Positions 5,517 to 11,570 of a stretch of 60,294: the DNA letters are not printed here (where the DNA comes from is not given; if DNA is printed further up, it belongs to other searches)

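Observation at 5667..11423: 1918-aa modular surface giant with an RlpA-like (DPBB) peptidoglycan-binding/lytic module: candidate host-contact machine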

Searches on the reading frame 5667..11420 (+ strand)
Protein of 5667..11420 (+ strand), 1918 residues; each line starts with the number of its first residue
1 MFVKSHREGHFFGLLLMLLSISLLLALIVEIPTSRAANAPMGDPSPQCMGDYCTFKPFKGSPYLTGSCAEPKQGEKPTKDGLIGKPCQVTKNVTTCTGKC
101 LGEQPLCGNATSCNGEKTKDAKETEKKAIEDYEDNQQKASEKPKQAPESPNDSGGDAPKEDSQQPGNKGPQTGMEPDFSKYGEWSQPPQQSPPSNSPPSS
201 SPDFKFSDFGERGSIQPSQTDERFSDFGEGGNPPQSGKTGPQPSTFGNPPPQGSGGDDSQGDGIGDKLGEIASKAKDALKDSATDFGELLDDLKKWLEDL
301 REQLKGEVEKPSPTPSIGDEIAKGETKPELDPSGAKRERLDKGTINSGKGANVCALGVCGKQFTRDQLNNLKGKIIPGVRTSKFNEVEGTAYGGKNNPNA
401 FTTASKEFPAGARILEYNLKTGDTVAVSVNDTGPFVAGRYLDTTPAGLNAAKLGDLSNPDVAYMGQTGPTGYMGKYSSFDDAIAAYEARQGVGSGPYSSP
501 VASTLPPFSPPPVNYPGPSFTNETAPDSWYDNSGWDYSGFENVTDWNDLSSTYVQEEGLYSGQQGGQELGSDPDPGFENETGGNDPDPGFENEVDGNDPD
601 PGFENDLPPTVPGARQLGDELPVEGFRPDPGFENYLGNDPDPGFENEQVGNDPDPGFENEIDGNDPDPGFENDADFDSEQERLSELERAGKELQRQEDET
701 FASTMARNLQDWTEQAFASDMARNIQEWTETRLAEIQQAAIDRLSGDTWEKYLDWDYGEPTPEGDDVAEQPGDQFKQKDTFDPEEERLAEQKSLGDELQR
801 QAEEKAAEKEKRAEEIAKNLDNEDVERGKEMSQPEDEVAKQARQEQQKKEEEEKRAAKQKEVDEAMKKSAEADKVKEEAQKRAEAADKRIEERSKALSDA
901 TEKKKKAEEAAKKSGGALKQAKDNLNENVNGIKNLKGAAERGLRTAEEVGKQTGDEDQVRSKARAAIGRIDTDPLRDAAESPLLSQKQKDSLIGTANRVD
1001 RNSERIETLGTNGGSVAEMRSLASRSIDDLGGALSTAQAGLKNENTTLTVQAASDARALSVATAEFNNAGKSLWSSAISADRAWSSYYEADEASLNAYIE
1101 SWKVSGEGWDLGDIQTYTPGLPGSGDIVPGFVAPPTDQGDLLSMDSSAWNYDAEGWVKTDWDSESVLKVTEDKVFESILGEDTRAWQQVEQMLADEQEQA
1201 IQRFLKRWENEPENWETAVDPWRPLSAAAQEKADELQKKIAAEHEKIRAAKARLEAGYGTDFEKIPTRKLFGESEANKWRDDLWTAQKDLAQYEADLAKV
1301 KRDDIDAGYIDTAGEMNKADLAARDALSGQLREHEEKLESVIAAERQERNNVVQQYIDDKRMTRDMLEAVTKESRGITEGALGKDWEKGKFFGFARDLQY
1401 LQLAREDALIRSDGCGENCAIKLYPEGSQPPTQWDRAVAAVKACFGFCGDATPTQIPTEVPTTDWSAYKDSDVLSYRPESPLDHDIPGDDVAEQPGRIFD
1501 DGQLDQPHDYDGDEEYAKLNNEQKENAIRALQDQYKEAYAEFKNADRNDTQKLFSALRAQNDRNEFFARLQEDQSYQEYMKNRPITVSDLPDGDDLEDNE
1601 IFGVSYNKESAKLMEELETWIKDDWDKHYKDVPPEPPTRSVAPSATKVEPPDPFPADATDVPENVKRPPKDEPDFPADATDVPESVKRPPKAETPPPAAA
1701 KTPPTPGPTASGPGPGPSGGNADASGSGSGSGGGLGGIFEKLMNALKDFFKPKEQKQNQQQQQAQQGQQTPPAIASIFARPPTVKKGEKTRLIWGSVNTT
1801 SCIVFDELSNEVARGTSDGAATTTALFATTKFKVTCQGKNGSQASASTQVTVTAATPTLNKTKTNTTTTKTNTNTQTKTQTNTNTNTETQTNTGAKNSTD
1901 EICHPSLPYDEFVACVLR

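Call 3: search_protein_families(library=pfam, proteins=[window:5667-11420:+], max_evalue=10)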
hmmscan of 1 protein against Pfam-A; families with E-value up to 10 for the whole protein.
window:5667-11420:+ (1918 aa): 1 family
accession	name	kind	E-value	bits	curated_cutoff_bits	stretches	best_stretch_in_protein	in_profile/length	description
PF03330.24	DPBB_1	-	2.1e-05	25.1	28.8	1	381-443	6-63/83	Lytic transglycolase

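Call 4: search_protein_families(library=ncbifam, proteins=[window:5667-11420:+], max_evalue=10)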
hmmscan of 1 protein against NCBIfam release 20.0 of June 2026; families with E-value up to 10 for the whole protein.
window:5667-11420:+ (1918 aa): 2 families
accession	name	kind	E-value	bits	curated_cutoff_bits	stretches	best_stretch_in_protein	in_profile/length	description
TIGR00413.1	rlpA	subfamily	1.8e-07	31.3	82.15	1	389-445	14-70/208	septal ring lytic transglycosylase RlpA family protein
NF007953.1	PRK10672.1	equivalog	0.0009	18.9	201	1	388-449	92-153/362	endolytic peptidoglycan transglycosylase RlpA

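Call 12: find_homologous_proteins(query=window:5667-11420:+, max_evalue=0.001)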
Query window:5667-11420:+ (1918 aa): 3 proteins with E <= 0.001 among 8000 candidates.
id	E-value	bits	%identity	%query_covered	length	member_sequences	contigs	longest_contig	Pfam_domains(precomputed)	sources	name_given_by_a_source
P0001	0.0e+0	4369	100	100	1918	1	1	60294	PF03330.25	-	-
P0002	4.4e-79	285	35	30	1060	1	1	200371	PF03330.25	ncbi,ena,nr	ncbi:MAG: rare lipoprotein A [Parcubacteria group bacterium Gr01-1014_8]|nr:MAG: rare lipoprotein A 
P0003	4.0e-54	202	47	10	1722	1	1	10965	-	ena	-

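Call 17: find_encoding_contigs(protein=P0002, flank=10000, max_places=3)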
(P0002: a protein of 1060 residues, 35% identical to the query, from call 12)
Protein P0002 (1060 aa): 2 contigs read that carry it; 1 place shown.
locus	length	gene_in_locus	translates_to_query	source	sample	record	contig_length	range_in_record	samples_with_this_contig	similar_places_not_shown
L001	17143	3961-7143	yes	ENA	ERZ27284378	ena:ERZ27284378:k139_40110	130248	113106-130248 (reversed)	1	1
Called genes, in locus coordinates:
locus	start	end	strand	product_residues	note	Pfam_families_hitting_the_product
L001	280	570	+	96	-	PF00166:Cpn10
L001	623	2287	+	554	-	PF00118:Cpn60_TCP1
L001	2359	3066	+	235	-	PF01797:Y1_Tnp (weak)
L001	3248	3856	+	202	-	-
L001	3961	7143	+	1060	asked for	PF03330:DPBB_1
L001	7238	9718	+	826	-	-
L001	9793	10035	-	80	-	PF01541:GIY-YIG, PF10544:T5orf172 (faint)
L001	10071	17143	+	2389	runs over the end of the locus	-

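Call 18: find_encoding_contigs(protein=P0003, flank=10000, max_places=3)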
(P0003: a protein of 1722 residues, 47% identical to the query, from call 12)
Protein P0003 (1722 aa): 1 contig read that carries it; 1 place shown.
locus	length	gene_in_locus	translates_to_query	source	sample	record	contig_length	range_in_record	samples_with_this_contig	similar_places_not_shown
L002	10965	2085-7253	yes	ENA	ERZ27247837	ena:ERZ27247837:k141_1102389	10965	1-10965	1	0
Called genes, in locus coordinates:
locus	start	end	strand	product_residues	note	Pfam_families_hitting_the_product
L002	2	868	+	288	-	?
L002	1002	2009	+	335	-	-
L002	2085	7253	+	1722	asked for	-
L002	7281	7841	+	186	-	PF04011:LemA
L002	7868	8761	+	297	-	PF01435:Peptidase_M48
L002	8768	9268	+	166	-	-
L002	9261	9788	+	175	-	PF04193:PQ-loop (weak)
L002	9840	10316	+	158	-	PF08570:DUF1761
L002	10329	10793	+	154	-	PF02643:DUF192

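Call 38: search_protein_families(library=pfam, proteins=[P0002, P0003], max_evalue=0.01)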
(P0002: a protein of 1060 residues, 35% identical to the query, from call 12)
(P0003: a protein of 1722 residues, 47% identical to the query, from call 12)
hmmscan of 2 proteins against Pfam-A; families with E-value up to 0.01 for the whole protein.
P0002 (1060 aa): 1 family
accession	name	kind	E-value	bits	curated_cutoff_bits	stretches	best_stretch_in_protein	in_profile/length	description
PF03330.24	DPBB_1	-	7.8e-21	74.6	28.8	1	311-394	3-82/83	Lytic transglycolase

P0003 (1722 aa): 1 family
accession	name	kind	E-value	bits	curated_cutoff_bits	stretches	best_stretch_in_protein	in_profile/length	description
PF03330.24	DPBB_1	-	0.0015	19.1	28.8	1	349-408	4-58/83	Lytic transglycolase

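Call 70: search_protein_families(library=pfam, proteins=[L001:7238-9715:+, L001:10071-17141:+, L002:1002-2006:+], max_evalue=0.1)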
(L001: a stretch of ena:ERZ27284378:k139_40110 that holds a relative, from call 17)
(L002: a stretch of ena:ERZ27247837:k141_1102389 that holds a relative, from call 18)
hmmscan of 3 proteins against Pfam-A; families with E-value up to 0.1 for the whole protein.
L001:7238-9715:+ (826 aa): 1 family
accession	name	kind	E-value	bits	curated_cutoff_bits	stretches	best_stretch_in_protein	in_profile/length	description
PF23379.1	DUF7096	-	0.07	13.4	27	0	6-62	3-55/208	Domain of unknown function (DUF7096)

L001:10071-17141:+ (2357 aa): 1 family
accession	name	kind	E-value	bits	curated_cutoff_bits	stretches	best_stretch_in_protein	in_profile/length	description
PF04977.20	DivIC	-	0.043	14.1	28.9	1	403-441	23-61/80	Septum formation initiator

L002:1002-2006:+ (335 aa): 0 families

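Call 81: search_protein_families(library=phrogs, proteins=[window:5667-11420:+], max_evalue=0.01)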
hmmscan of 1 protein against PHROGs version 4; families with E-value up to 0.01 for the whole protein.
window:5667-11420:+ (1918 aa): 1 family
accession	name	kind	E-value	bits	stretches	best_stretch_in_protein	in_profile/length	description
phrog_7930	-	other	4.3e-06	26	1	388-446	303-362/896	lipoprotein precursor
